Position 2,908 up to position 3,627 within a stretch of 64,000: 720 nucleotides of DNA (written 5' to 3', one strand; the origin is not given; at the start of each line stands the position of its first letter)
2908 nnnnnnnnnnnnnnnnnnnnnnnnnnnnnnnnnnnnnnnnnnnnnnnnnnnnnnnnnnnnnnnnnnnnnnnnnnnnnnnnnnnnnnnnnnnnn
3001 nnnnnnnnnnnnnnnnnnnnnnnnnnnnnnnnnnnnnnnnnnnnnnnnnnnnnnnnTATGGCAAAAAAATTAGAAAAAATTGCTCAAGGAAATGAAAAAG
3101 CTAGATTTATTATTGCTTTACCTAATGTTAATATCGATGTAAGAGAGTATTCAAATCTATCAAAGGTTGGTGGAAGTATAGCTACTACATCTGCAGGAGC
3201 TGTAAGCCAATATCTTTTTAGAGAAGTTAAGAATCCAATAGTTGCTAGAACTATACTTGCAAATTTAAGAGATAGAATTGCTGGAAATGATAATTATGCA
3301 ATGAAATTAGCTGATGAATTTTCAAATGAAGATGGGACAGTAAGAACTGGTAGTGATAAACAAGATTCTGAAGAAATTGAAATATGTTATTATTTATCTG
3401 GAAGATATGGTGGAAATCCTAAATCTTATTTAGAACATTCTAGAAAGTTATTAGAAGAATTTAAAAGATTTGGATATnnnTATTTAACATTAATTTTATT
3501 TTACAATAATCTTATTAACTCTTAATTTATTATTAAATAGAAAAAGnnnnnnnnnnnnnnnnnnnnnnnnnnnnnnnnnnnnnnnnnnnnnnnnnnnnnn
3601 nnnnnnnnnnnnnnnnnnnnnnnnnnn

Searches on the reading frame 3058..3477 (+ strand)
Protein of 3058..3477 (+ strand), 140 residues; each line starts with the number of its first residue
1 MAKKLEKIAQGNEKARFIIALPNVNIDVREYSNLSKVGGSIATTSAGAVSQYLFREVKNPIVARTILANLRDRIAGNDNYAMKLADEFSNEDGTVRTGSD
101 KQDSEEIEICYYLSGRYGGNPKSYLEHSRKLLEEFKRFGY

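Call 3: search_protein_families(library=pfam, proteins=[window:3058-3477:+], max_evalue=1)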
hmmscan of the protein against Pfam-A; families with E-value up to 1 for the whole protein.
window:3058-3477:+ (140 aa): 0 families

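Call 9: find_homologous_proteins(query=window:3058-3477:+, max_evalue=0.01)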
Query window:3058-3477:+ (140 aa): 2 proteins with E <= 0.01 among 16 candidates.
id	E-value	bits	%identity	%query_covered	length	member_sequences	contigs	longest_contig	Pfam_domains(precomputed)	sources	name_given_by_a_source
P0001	4.3e-85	300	100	100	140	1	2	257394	-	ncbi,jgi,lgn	ncbi:MAG: hypothetical protein WC867_00950 [Candidatus Pacearchaeota archaeon]|jgi:hypothetical prot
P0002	1.7e-67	243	82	100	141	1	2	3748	-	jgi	jgi:hypothetical protein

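Call 11: find_encoding_contigs(protein=P0002, flank=10000)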
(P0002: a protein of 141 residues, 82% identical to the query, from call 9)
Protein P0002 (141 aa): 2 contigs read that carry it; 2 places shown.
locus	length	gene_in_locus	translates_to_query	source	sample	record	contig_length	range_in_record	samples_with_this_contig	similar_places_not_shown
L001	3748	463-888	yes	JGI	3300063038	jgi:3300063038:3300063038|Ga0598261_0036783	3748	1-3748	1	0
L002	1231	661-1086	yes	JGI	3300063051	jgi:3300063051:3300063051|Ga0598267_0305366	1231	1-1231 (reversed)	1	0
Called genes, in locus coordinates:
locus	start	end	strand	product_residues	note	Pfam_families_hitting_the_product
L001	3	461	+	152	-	PF00498:FHA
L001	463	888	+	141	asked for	-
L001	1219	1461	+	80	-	-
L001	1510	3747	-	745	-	?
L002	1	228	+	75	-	?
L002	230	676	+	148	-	PF00498:FHA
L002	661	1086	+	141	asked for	-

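Call 18: search_protein_representatives(protein=window:3058-3477:+)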
Query: 140 residues. Proteins with E-value up to 0.001 (for the whole library): 36; up to 1e-10: 8; up to 1e-30: 0. The best 36 are listed.
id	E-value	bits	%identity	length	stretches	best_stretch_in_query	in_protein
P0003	1.4e-29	119.2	51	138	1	12-138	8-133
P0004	7.3e-21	91.0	39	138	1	13-139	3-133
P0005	3.0e-19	85.8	43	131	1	11-136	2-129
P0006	5.7e-19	84.9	40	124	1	14-135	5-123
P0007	1.6e-18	83.4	39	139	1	10-137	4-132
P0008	1.8e-16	76.8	41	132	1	14-138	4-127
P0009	7.4e-14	68.3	38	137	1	11-137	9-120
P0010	9.5e-11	58.3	30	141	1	9-134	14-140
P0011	3.2e-10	56.5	48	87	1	13-91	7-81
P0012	5.0e-10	55.9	41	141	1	13-134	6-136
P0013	1.1e-09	54.9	38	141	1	13-138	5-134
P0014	1.4e-09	54.5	44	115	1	14-136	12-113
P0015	9.5e-09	51.8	34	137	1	10-137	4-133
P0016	2.2e-08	50.6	35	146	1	10-137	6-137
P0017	4.6e-08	49.6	32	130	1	16-134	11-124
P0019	2.0e-07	47.5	34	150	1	7-133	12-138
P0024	2.4e-06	44.0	30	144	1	16-136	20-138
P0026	5.1e-06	43.0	34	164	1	7-133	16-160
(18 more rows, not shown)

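Call 20: find_encoding_contigs(protein=P0003, flank=8000, max_places=3)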
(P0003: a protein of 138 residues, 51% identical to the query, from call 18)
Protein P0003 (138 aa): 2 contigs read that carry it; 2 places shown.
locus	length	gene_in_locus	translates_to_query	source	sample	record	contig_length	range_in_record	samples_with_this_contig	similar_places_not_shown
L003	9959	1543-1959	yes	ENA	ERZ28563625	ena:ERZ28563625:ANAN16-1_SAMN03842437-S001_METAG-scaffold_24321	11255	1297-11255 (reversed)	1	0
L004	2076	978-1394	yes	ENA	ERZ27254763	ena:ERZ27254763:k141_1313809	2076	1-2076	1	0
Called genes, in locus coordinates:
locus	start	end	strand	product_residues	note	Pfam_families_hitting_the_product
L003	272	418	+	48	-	-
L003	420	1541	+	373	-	PF00004:AAA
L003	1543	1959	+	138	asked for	-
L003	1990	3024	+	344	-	PF00752:XPG_N, PF00867:XPG_I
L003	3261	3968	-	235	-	-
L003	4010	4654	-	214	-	-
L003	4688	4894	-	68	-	-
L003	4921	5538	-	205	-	-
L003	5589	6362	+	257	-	PF25133:TYW2_N_2 (weak), PF02475:TRM5-TYW2_MTfase, PF05175:MTS (faint)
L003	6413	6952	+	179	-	PF01844:HNH, PF14279:HNH_5 (weak)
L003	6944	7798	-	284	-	PF01555:N6_N4_Mtase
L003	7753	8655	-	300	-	PF13610:DDE_Tnp_IS240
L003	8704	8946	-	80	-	-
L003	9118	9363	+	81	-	-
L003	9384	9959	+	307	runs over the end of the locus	PF14023:Bestrophin-like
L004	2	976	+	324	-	?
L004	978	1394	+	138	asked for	-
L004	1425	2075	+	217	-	?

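Call 24: find_encoding_contigs(protein=P0004, flank=6000, max_places=2)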
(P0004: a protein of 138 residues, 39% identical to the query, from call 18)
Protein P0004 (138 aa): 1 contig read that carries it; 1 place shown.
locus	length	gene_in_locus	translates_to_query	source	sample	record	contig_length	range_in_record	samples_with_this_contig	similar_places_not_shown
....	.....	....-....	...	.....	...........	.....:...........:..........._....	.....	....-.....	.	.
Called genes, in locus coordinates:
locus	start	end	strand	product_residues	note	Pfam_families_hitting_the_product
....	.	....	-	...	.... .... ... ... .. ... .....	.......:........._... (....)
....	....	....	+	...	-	-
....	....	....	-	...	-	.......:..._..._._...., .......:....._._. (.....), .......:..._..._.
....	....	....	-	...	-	-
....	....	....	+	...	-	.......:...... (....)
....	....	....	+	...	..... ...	-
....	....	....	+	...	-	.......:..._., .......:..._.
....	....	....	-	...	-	-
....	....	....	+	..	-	-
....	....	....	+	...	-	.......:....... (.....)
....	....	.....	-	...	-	-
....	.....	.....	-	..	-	?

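Call 25: find_encoding_contigs(protein=P0005, flank=6000, max_places=2)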
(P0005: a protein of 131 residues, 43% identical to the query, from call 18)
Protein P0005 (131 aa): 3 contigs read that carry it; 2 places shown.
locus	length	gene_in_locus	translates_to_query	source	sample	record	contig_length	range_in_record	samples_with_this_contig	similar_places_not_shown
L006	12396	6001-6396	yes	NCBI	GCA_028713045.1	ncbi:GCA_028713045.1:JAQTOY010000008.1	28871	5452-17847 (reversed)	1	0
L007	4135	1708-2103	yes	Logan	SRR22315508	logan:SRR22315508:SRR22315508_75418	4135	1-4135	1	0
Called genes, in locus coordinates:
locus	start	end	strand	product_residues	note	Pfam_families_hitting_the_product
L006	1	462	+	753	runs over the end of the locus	PF01751:Toprim, PF01131:Topoisom_bac, PF01396:Zn_ribbon_Top1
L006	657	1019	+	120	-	-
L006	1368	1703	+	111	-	-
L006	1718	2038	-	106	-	-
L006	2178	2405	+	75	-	-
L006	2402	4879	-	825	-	PF03104:DNA_pol_B_exo1, PF10108:DNA_pol_B_exo2 (weak), PF13482:RNase_H_2 (weak), PF00136:DNA_pol_B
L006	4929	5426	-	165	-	-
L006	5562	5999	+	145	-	PF00498:FHA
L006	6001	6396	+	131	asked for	-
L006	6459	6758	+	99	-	-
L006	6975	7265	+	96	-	-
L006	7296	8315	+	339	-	PF00752:XPG_N, PF00867:XPG_I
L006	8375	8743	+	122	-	-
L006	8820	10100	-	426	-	-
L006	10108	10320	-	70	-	-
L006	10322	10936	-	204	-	-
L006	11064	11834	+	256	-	PF25133:TYW2_N_2 (weak), PF02475:TRM5-TYW2_MTfase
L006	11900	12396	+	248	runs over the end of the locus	-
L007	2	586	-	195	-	?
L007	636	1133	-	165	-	-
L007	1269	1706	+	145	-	PF00498:FHA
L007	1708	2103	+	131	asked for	-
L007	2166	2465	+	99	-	-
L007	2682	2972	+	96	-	-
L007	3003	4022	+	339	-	PF00752:XPG_N, PF00867:XPG_I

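Call 26: find_encoding_contigs(protein=P0007, flank=6000, max_places=2)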
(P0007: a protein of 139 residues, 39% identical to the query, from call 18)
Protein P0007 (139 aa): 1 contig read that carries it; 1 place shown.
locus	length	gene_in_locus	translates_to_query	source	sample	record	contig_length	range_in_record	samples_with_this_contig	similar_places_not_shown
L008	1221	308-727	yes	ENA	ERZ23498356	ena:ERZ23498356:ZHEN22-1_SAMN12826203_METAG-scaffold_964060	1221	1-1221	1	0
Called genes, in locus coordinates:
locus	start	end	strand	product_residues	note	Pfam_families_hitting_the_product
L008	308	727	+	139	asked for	-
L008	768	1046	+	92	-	PF00752:XPG_N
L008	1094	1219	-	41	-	?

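Call 28: find_encoding_contigs(protein=P0012, flank=6000, max_places=2)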
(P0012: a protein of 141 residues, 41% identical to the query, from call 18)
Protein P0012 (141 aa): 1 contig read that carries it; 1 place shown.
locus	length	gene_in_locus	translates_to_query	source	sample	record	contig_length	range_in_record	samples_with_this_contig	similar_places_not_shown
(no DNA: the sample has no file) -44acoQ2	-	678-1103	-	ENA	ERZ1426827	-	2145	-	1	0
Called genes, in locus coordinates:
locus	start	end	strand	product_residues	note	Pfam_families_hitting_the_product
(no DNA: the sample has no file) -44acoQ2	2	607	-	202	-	?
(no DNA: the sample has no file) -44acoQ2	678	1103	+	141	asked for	-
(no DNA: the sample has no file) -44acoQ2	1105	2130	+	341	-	PF00752:XPG_N, PF00867:XPG_I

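Call 29: find_encoding_contigs(protein=P0016, flank=6000, max_places=2)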
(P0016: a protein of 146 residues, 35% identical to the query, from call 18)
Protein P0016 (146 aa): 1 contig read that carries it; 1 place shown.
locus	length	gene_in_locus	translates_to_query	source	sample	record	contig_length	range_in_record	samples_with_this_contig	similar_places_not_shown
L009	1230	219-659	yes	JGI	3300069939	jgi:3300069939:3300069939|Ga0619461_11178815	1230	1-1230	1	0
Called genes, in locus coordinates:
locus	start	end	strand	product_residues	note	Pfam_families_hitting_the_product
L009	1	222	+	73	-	?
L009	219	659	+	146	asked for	-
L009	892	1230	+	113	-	?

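Call 32: find_encoding_contigs(protein=P0024, flank=6000, max_places=2)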
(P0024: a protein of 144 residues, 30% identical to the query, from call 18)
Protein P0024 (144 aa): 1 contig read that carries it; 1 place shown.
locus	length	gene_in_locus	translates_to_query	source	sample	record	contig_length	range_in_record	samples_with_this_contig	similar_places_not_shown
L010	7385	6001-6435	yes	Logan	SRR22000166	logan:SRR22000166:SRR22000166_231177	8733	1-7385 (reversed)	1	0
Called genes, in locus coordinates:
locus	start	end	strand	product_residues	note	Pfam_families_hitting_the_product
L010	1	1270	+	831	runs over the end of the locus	-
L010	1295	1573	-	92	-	PF14947:HTH_45 (weak)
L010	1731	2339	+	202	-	PF00149:Metallophos, PF12850:Metallophos_2, PF14582:Metallophos_3 (faint)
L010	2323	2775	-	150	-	PF03412:Peptidase_C39, PF13529:Peptidase_C39_2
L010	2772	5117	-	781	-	PF03104:DNA_pol_B_exo1, PF13482:RNase_H_2 (weak), PF03175:DNA_pol_B_2 (faint), PF00136:DNA_pol_B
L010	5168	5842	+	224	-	-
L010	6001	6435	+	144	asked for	-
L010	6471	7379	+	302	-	PF00752:XPG_N, PF00867:XPG_I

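Call 33: search_protein_families(library=pfam, alignment_id=A1, max_evalue=0.1)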
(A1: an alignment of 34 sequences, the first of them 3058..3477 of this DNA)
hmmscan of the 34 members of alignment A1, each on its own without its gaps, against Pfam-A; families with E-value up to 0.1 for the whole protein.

A. member 1, window:3058-3477:+ (140 aa): 0 families

B. families by the number of members that match (of 34 scanned): 10 families
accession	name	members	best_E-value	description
PF21348.3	RGL11_C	1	0.00084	Rhamnogalacturonan lyase family 11, C-terminal domain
PF21108.3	MDN1_4th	1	0.0051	Midasin AAA+ ATPase lid domain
PF04043.20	PMEI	1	0.011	Plant invertase/pectin methylesterase inhibitor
PF03808.19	Glyco_tran_WecG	1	0.035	Glycosyl transferase WecG/TagA/CpsF family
PF18272.6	ssDNA_TraI_N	1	0.035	single-stranded DNA binding TraI N-terminal subdomain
PF13949.11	ALIX_LYPXL_bnd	1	0.043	ALIX V-shaped domain binding to HIV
PF12746.13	GNAT_acetyltran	1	0.066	GNAT acetyltransferase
PF15792.10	LAS2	1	0.082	Lung adenoma susceptibility protein 2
PF11537.13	NitrOD5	1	0.083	Nitrosopumilus output domain 5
PF23357.1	DUF7088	1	0.099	Domain of unknown function (DUF7088)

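Call 34: search_solved_structures(query=A1, max_evalue=10)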
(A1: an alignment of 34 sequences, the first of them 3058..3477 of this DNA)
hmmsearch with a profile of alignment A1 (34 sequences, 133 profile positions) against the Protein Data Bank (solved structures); distinct sequences matched with E-value up to 10: 3.
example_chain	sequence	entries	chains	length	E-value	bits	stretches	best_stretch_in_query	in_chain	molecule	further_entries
6ncv_A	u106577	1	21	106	0.21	15.2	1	58-129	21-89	NACHT, LRR and PYD domains-containing protein 6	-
4i0x_B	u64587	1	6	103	0.46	14.1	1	67-131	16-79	ESAT-6-like protein MAB_3113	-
6ndj_A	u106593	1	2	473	0.86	13.2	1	32-128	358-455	Maltose/maltodextrin-binding periplasmic protein, NACHT, LRR and PYD domains-containing pr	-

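Call 35: predict_structure(alignment_id=A1)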
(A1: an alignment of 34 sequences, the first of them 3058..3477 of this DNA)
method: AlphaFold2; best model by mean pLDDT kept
length: 140 residues; sequences in the alignment: 34
mean_pLDDT: 90.4   pTM: 0.80
mean pLDDT of the five models: 90.4, 88.7, 87.2, 86.4, 86.3
residues with pLDDT >= 90: 106; 70-90: 21; 50-70: 13; < 50: 0
segments of 3 or more residues with pLDDT < 50: none
pLDDT, mean of each block of 10 residues (from residue 1): 53 88 94 96 96 96 96 91 90 88 95 97 97 88
secondary structure, 60 per line:
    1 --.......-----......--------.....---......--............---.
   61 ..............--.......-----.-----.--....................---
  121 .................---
elements in order: H3-9 E15-20 H29-33 E37-42 H45-56 H60-74 H77-80 E81-83 H98-117 H121-137

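Call 38: fold_search(model_id=the predicted structure, library=pdb)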
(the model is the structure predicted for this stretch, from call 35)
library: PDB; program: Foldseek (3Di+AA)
matches with E <= 10: 125; with E <= 0.001: 0
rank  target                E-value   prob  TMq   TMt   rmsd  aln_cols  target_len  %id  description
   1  9eda_A                6.5e-01  0.04  0.18  0.04  22.9       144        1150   15  SpCas9 with 17-bp R-loop containing 2 terminal mismatches (State IV - product) (released 2025-06-18)
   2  8zij_A                9.6e-01  0.06  0.23  0.09  17.6       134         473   11  The holo structure of gamma-lyase CndF (released 2025-11-26)
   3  5m2e_A                1.2e+00  0.03  0.17  0.08  18.7       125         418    9  Apo structure of Pseudomonas aeruginosa Isocitrate Dehydrogenase, ICD. (released 2017-12-20)
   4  8wbu                  1.3e+00  0.03  0.14  0.08  14.6       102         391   15  The crystal structure of circular mannose with mutant H247F of the cellobiose 2-epimerase from Caldicellulosiruptor sacc (released 2023-10-25)
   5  7qhs_I                1.4e+00  0.05  0.23  0.18  12.9       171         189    9  S. cerevisiae CMGE nucleating origin DNA melting (released 2022-06-15)
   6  8kg6_B                1.7e+00  0.04  0.21  0.16  13.0       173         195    9  Yeast replisome in state I (released 2023-12-06)
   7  6dcs_B                1.9e+00  0.08  0.22  0.25   9.6       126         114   11  Stage III sporulation protein AF (SpoIIIAF) (released 2018-07-18)
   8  1h12                  2.2e+00  0.02  0.15  0.07  17.9       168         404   12  Structure of a cold-adapted family 8 xylanase (released 2003-03-13)
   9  7pmk_B                2.4e+00  0.04  0.23  0.17  12.8       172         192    9  S. cerevisiae replisome-SCF(Dia2) complex bound to double-stranded DNA (conformation I) (released 2021-11-10)
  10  3ovb_A                2.4e+00  0.02  0.19  0.08  22.9       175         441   11  How the CCA-adding Enzyme Selects Adenine over Cytosine in Position 76 of tRNA (released 2010-12-01)
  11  1xw2                  2.5e+00  0.02  0.15  0.07  16.8       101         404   16  Structure Of A Cold-Adapted Family 8 Xylanase (released 2005-10-11)
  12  2a8z                  2.7e+00  0.03  0.16  0.07  17.0       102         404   13  Structure Of A Cold-Adapted Family 8 Xylanase (released 2005-12-20)
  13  1xgv_A                2.7e+00  0.02  0.20  0.09  18.5       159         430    9  Isocitrate Dehydrogenase from the hyperthermophile Aeropyrum pernix (released 2005-09-20)
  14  1xkd_A                2.7e+00  0.02  0.18  0.09  18.6       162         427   10  Ternary complex of Isocitrate dehydrogenase from the hyperthermophile Aeropyrum pernix (released 2005-10-04)
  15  1xwt                  2.9e+00  0.02  0.15  0.07  16.8       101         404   16  Structure Of A Cold-Adapted Family 8 Xylanase (released 2005-10-11)
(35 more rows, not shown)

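Call 45: find_related_loci(query=A3, collection=genome_contigs, flank=10000)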
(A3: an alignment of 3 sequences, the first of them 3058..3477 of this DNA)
Query A3 (140 aa) in genome_contigs; peptide patterns used: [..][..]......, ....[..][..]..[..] (x = any residue, [..] = any of these).
102 stretches matched a pattern; 1 encode a relative of the query (tblastn E <= 1e-3); 1 distinct loci.
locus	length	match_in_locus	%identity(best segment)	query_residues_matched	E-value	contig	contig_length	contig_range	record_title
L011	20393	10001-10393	45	1-137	4e-38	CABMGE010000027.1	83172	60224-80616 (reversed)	uncultured archaeon isolate LFW-165_1 genome assembly, contig: LFW1651_9, whole genome shotgun sequence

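Call 52: search_protein_families(library=ncbifam, proteins=[window:3058-3477:+, L003:420-1538:+, L011:10001-10399:+], max_evalue=0.01)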
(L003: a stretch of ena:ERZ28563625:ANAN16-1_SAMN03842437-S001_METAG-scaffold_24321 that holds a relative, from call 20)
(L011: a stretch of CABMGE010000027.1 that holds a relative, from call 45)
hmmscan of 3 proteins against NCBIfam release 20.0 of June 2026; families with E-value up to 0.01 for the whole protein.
window:3058-3477:+ (140 aa): 0 families

L003:420-1538:+ (373 aa): 10 families
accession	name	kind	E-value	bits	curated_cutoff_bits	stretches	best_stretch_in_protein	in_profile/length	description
TIGR01243.1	CDC48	subfamily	3.5e-10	38.8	802.65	1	106-305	488-677/733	CDC48 family AAA ATPase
NF041006.2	cell_div_CdvC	equivalog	1.6e-08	33.9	650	1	94-294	125-315/370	cell division protein CdvC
TIGR01242.2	TIGR01242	subfamily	2.5e-08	33.3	500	1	102-302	143-338/362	proteasome-activating nucleotidase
NF042959.1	IteA_antiphage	equivalog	2e-07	30.5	510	1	245-351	251-348/367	anti-phage ATPase IteA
NF003069.1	PRK03992.1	subfamily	6.2e-07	28.9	500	1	107-297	167-350/379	proteasome-activating nucleotidase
NF047748.1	PrtsmActNtasePan1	equivalog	1.1e-06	28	750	1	106-332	183-403/405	proteasome-activating nucleotidase Pan1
NF047747.1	PrtsmActNtasePan2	equivalog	3.7e-06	26.4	700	1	106-285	186-353/397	proteasome-activating nucleotidase Pan2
TIGR03922.1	T7SS_EccA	equivalog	0.00013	20.7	466.65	1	108-220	315-420/557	type VII secretion AAA-ATPase EccA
NF010335.0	PRK13764.1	equivalog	0.0036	15.9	340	1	96-137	254-295/613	ATPase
NF012027.0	PRK15483.1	equivalog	0.0065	14.4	564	1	252-343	677-765/986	type III restriction-modification system endonuclease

L011:10001-10399:+ (133 aa): 0 families

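Call 54: fold_search(model_id=the predicted structure, library=viral)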
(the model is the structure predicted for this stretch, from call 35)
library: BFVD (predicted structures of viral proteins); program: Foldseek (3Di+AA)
matches with E <= 10: 247; with E <= 0.001: 0
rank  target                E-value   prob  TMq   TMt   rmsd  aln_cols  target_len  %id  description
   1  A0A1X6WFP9            1.1e-01  0.20  0.23  0.26  11.7       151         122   14  (no name in the UniProt tables at hand)
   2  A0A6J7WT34            1.4e-01  0.16  0.24  0.14  18.2       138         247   17  DUF6321 domain-containing protein [uncultured Caudovirales phage]
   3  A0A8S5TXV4            1.4e-01  0.14  0.24  0.24  13.9       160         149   15  Uncharacterized protein [Siphoviridae sp. ctZiV25]
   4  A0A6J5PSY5            5.0e-01  0.30  0.28  0.32   7.3       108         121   13  Uncharacterized protein [uncultured Caudovirales phage]
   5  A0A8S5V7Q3            5.0e-01  0.06  0.16  0.15  13.4       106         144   10  Uncharacterized protein [Siphoviridae sp. ctiuu37]
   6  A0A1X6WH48            7.4e-01  0.07  0.19  0.13  11.5       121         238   11  (no name in the UniProt tables at hand)
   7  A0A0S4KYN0            7.9e-01  0.25  0.20  0.17   9.1        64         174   12  Uncharacterized protein [Pseudomonas phage VCM]
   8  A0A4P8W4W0            7.9e-01  0.07  0.23  0.26  14.2       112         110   21  (no name in the UniProt tables at hand)
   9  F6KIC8                8.4e-01  0.04  0.19  0.13  17.4       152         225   14  Rep [uncultured Nanovirus]
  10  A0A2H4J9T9            9.0e-01  0.15  0.19  0.31  12.4        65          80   14  Uncharacterized protein [uncultured Caudovirales phage]
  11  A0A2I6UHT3            9.6e-01  0.03  0.14  0.08  11.9       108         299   16  (no name in the UniProt tables at hand)
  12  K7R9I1                1.2e+00  0.57  0.25  0.27   3.4        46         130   20  Uncharacterized protein [Vibrio phage vB_VpaS_MAR10]
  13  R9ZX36                1.2e+00  0.07  0.25  0.17  11.6       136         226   10  Uncharacterized protein [Cellulophaga phage phi17:2]
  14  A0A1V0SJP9            1.3e+00  0.09  0.28  0.20  10.9       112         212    9  Uncharacterized protein [Klosneuvirus KNV1]
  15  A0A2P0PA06            1.3e+00  0.03  0.16  0.17  15.3       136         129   13  (no name in the UniProt tables at hand)
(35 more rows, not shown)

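Call 58: find_homologous_proteins(query=A1, max_evalue=0.001)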
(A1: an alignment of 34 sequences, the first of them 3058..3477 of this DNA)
Query A1 (34 sequences) (140 aa, profile of the alignment): 5 proteins with E <= 0.001 among 1984 candidates.
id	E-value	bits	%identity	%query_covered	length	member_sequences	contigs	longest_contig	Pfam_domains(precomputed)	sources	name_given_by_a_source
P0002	1.3e-42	163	82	100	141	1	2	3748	-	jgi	jgi:hypothetical protein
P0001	6.9e-42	161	100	100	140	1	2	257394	-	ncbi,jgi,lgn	ncbi:MAG: hypothetical protein WC867_00950 [Candidatus Pacearchaeota archaeon]|jgi:hypothetical prot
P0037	4.8e-30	123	28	86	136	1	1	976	-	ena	-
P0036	5.6e-27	113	26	86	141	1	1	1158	-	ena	-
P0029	1.9e-26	111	29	79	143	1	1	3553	-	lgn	-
